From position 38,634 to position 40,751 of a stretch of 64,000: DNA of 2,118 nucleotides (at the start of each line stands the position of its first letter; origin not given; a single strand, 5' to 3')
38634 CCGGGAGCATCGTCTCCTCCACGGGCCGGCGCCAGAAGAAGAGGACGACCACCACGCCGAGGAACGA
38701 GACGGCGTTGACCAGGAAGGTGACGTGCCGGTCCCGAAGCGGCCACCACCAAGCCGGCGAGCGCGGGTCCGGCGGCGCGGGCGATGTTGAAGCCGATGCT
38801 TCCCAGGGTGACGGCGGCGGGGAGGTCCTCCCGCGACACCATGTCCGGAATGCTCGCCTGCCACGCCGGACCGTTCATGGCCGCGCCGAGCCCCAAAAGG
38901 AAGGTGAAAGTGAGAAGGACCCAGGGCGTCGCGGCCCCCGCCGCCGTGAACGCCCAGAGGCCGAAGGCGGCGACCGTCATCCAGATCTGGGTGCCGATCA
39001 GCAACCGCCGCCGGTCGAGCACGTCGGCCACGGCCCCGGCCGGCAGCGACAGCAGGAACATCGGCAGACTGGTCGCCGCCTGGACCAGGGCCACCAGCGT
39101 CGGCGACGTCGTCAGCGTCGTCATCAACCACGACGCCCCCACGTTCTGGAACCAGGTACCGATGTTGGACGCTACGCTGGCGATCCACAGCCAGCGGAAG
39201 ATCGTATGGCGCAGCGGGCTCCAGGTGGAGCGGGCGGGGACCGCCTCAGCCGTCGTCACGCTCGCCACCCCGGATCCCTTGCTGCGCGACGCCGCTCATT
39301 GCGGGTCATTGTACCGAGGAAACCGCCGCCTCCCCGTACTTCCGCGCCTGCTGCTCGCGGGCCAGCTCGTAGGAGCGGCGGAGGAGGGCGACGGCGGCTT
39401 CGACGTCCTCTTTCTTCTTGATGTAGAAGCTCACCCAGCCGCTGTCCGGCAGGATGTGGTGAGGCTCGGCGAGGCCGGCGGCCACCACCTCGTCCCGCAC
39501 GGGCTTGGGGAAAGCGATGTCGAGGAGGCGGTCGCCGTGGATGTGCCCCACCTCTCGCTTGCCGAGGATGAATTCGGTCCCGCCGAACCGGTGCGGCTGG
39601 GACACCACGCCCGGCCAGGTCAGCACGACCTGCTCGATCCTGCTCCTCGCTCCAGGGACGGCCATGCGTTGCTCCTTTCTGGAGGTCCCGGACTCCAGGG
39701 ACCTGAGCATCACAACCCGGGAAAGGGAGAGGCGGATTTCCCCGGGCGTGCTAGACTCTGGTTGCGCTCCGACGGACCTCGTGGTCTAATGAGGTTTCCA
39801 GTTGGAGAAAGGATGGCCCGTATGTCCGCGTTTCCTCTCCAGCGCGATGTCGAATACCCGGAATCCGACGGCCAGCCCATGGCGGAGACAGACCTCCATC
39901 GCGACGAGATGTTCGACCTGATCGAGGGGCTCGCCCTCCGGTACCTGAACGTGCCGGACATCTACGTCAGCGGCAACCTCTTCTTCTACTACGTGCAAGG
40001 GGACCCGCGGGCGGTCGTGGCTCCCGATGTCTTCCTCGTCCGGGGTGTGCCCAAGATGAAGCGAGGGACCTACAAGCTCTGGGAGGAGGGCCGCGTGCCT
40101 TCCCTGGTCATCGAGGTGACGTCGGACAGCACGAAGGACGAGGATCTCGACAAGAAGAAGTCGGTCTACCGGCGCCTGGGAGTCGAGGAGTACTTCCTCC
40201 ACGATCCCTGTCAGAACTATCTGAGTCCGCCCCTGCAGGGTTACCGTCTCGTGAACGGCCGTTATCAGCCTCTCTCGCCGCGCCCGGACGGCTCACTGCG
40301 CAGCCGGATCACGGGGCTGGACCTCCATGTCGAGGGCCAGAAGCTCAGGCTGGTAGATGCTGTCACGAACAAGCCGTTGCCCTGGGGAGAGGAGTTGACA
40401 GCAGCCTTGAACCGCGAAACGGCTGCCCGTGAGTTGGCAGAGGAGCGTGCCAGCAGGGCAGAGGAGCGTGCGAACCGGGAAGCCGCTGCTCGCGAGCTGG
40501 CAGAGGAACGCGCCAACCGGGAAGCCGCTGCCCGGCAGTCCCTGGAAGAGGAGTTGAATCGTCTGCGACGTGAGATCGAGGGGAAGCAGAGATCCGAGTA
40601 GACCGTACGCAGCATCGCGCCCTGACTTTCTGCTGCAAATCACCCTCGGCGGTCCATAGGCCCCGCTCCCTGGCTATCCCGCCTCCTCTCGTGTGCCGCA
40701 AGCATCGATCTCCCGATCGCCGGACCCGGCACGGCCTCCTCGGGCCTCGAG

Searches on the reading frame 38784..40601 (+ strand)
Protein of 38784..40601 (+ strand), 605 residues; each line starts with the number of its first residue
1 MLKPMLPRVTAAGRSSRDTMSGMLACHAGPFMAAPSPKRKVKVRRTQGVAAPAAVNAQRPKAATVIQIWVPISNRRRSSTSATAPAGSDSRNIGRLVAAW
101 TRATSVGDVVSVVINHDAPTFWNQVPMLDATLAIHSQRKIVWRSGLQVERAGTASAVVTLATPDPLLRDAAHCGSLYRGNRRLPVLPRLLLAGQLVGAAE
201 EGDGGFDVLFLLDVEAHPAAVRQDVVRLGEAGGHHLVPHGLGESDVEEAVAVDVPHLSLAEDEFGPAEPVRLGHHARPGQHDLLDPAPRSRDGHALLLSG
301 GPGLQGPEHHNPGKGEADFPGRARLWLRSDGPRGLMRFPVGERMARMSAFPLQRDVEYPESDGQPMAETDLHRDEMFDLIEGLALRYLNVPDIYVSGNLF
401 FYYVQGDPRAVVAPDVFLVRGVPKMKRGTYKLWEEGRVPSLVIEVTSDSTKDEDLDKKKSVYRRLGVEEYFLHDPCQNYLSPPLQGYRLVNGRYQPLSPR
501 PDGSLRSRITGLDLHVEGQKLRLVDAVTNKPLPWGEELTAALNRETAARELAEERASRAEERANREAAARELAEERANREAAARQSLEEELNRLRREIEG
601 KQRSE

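Call 94: search_protein_families(library=pfam, proteins=[window:38784-40601:+], max_evalue=0.001)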
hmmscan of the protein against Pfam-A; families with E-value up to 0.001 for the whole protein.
window:38784-40601:+ (605 aa): 1 family
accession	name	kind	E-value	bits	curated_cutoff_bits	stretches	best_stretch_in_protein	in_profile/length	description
PF05685.18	Uma2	-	2.3e-17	63.5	27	1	361-504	18-156/172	Putative restriction endonuclease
